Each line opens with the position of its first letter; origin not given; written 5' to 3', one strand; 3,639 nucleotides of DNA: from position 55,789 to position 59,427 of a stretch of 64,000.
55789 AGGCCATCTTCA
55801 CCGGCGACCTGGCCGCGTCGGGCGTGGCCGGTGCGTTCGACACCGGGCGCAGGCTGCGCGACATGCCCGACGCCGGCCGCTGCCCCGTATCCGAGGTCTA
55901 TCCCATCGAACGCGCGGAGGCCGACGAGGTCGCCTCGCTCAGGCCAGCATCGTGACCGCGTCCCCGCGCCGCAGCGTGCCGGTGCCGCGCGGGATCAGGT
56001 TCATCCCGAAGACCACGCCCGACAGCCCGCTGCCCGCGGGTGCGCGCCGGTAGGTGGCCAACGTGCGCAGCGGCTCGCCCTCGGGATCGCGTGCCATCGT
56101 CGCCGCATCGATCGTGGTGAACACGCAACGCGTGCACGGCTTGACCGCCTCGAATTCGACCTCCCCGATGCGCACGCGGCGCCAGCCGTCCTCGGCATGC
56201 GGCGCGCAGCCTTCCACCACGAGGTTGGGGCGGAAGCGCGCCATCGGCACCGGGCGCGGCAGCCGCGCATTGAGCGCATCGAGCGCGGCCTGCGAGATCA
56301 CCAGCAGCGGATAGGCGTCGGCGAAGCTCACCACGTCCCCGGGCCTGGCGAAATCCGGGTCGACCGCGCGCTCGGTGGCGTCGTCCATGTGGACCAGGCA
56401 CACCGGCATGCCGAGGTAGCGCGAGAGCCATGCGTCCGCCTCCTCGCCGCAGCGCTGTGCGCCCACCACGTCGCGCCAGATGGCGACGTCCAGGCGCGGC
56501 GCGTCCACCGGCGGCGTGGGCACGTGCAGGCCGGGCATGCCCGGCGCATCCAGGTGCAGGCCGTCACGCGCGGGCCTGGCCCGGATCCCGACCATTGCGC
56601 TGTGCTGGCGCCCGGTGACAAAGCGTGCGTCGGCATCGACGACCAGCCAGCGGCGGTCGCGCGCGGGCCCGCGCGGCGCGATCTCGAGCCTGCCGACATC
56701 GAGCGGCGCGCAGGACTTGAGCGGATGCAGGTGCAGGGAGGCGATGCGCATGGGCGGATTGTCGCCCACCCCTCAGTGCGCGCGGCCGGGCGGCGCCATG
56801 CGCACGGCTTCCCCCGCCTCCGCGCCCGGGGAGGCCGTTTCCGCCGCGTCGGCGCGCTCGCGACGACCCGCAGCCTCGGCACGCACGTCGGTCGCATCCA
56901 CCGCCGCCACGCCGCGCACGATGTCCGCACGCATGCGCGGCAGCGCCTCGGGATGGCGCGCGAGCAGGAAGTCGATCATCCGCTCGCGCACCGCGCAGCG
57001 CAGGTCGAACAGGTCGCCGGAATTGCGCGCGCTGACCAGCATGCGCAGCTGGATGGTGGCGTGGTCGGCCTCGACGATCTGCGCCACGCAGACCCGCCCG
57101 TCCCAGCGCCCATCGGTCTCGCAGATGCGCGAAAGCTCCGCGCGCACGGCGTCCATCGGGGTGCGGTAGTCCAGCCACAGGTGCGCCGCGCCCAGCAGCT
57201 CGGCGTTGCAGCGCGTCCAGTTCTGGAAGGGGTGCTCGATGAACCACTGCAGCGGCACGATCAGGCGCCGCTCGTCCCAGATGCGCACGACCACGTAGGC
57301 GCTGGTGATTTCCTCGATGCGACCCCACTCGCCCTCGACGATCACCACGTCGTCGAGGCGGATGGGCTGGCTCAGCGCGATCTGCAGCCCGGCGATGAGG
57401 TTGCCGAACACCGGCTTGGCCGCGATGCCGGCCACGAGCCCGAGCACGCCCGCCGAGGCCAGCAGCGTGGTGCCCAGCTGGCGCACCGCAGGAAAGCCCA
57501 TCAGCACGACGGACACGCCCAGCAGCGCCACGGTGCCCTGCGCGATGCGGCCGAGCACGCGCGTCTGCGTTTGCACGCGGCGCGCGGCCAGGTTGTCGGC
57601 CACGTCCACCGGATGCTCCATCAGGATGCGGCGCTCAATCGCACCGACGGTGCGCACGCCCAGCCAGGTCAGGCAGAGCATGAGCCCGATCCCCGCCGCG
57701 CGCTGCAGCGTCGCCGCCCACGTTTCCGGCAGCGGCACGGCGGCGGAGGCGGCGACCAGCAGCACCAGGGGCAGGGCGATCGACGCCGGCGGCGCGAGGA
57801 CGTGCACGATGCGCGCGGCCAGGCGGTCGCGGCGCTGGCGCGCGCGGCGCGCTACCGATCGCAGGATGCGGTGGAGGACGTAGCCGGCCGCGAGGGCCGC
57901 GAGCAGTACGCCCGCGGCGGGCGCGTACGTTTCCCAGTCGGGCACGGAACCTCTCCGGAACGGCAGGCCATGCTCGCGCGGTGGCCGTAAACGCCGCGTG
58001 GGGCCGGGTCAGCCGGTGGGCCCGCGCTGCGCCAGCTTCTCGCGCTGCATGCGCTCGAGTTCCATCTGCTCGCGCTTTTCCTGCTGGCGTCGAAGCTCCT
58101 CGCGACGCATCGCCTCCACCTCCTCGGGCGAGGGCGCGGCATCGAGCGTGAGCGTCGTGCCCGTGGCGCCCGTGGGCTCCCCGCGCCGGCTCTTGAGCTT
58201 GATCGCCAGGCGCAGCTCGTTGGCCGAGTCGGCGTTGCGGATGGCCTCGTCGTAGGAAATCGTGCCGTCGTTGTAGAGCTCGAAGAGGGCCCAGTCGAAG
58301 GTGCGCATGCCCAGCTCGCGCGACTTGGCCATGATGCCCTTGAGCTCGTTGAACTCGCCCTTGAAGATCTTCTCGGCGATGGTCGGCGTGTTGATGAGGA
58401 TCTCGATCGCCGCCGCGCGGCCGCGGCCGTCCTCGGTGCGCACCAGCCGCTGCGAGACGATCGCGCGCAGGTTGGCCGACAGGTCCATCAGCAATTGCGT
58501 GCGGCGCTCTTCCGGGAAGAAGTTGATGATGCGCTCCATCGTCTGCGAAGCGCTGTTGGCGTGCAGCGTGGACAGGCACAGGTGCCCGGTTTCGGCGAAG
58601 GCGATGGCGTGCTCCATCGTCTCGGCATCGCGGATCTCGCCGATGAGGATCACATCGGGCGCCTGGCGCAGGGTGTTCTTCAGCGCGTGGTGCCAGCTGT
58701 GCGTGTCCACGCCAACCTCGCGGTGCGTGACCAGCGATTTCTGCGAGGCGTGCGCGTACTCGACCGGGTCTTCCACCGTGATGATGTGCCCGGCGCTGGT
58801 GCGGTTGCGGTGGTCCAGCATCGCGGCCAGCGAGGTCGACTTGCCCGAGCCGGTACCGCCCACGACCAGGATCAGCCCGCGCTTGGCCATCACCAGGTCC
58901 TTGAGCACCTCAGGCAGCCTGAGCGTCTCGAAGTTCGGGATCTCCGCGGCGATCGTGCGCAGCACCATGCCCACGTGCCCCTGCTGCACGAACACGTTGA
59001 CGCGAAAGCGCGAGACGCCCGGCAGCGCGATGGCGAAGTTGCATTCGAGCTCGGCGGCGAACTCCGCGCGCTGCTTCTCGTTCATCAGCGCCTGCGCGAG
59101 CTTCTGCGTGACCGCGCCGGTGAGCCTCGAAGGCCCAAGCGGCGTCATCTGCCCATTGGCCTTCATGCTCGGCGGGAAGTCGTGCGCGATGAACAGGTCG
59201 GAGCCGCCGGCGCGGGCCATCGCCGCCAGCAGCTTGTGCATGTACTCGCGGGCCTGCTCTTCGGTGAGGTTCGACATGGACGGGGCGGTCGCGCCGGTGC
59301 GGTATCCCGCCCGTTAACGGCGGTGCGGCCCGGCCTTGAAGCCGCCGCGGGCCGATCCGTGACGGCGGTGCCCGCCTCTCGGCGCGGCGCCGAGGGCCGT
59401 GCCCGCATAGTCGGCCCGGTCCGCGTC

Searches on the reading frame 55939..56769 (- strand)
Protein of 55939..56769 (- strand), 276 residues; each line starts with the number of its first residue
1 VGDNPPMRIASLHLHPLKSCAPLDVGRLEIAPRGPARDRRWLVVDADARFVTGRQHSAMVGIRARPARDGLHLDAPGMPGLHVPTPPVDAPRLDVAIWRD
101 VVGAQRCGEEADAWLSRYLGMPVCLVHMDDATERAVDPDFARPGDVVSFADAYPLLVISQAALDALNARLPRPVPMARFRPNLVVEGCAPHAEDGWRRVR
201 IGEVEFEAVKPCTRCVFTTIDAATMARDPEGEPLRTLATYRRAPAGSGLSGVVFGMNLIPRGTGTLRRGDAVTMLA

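Call 55: search_protein_families(library=pfam, proteins=[window:55939-56769:-], max_evalue=0.001)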
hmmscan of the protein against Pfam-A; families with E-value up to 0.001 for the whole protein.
window:55939-56769:- (276 aa): 2 families
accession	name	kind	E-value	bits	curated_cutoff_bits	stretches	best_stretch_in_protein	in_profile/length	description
PF03476.21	MOSC_N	-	9.3e-27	93.7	25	1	8-122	3-119/119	MOSC N-terminal beta barrel domain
PF03473.23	MOSC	-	4.4e-24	85.2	22.7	1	146-273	3-120/120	MOSC domain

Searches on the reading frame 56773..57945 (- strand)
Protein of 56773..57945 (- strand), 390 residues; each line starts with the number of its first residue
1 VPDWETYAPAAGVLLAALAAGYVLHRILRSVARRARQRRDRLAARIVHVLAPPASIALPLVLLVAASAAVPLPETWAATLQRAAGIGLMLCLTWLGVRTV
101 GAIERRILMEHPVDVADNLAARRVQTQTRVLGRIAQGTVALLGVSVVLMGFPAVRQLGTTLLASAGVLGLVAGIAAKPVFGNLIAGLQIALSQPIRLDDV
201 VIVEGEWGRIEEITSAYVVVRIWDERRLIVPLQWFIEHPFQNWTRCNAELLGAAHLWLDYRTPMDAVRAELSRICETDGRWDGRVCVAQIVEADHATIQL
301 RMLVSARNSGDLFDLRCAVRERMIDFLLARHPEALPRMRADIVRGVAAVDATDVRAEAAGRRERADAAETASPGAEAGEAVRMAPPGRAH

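Call 55: search_protein_families(library=pfam, proteins=[window:56773-57945:-], max_evalue=0.001)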
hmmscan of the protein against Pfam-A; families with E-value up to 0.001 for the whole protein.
window:56773-57945:- (390 aa): 1 family
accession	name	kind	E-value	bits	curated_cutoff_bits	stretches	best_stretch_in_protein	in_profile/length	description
PF00924.24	MS_channel_2nd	-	1.8e-11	44.4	20.2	1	179-245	2-68/68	Mechanosensitive ion channel, beta-domain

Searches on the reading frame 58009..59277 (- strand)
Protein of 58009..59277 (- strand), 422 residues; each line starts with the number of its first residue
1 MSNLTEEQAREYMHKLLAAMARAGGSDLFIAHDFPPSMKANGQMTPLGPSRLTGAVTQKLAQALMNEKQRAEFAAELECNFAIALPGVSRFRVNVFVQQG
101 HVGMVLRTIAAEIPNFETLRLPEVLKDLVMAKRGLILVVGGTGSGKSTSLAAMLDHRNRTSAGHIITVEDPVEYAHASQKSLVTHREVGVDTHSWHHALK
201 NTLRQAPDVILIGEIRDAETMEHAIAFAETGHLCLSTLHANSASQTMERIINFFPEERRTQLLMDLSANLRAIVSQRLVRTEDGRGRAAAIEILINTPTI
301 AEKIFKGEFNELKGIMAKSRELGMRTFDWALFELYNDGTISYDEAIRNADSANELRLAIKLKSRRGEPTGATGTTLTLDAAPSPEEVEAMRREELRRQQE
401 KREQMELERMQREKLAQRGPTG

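Call 55: search_protein_families(library=pfam, proteins=[window:58009-59277:-], max_evalue=0.001)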
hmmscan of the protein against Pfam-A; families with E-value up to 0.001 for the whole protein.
window:58009-59277:- (422 aa): 3 families
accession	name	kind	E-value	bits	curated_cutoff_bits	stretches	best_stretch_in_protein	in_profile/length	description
PF00437.27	T2SSE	-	1.7e-44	152.4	24.9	1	124-285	133-284/370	Type II/IV secretion system protein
PF13604.12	AAA_30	-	0.00049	20.3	27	1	124-220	9-102/191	AAA domain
PF13401.12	AAA_22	-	0.00076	20.2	27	0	132-174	4-45/130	AAA domain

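Call 57: search_protein_families(library=ncbifam, proteins=[window:58009-59277:-], max_evalue=0.001)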
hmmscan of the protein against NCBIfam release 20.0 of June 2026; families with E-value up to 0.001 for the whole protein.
window:58009-59277:- (422 aa): 18 families
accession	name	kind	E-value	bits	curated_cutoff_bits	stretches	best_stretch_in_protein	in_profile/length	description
TIGR01420.1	pilT_fam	subfamily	3.8e-134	447.3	319.1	1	13-354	2-343/343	PilT/PilU family type 4a pilus ATPase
TIGR02525.1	plasmid_TraJ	equivalog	4.9e-51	173.8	368.3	1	99-347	115-365/372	plasmid transfer ATPase TraJ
NF041000.1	ATPase_ComGA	equivalog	5.5e-37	127.2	300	1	101-280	93-266/267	competence type IV pilus ATPase ComGA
TIGR02533.1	type_II_gspE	equivalog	1.9e-36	125.8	630.25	1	124-281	234-381/486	type II secretion system ATPase GspE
TIGR02524.1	dot_icm_DotB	equivalog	2.8e-36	125.5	463.3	1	12-318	5-323/358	Dot/Icm type IV secretion system ATPase DotB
TIGR02538.1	type_IV_pilB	equivalog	4.1e-35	121.4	675.65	1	126-280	309-453/564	type IV-A pilus assembly ATPase PilB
NF007755.0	PRK10436.1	equivalog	1e-34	120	617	1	116-282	198-358/465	type II secretion system protein GspE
NF053534.1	T4PilAsmATPsTfpB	equivalog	1.4e-28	99.6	850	1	125-281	328-474/584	type IV pilus assembly ATPase TfpB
TIGR02782.1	TrbB_P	equivalog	2.5e-20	73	304.55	1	123-261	127-263/303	P-type conjugative transfer ATPase TrbB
TIGR02788.1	VirB11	equivalog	1.4e-18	67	249.95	1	121-259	133-271/308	P-type DNA transfer ATPase VirB11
NF010469.0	PRK13894.1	subfamily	8.2e-18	64.8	508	1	121-254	138-268/320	conjugal transfer ATPase TrbB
TIGR03819.1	heli_sec_ATPase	hypoth_equivalog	7.6e-17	61.5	373.15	1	122-287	168-334/340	TadA family conjugal transfer-associated ATPase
NF058587.1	archaellum_moto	equivalog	5.6e-16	58.4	550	1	133-250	275-393/527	archaellum flagellar ATPase motor FlaI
NF010407.0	PRK13833.1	subfamily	6.6e-14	52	499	1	130-275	141-284/323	conjugal transfer protein TrbB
NF010475.0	PRK13900.1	equivalog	9.3e-11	41.4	389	1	122-250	150-279/333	type IV secretion system ATPase VirB11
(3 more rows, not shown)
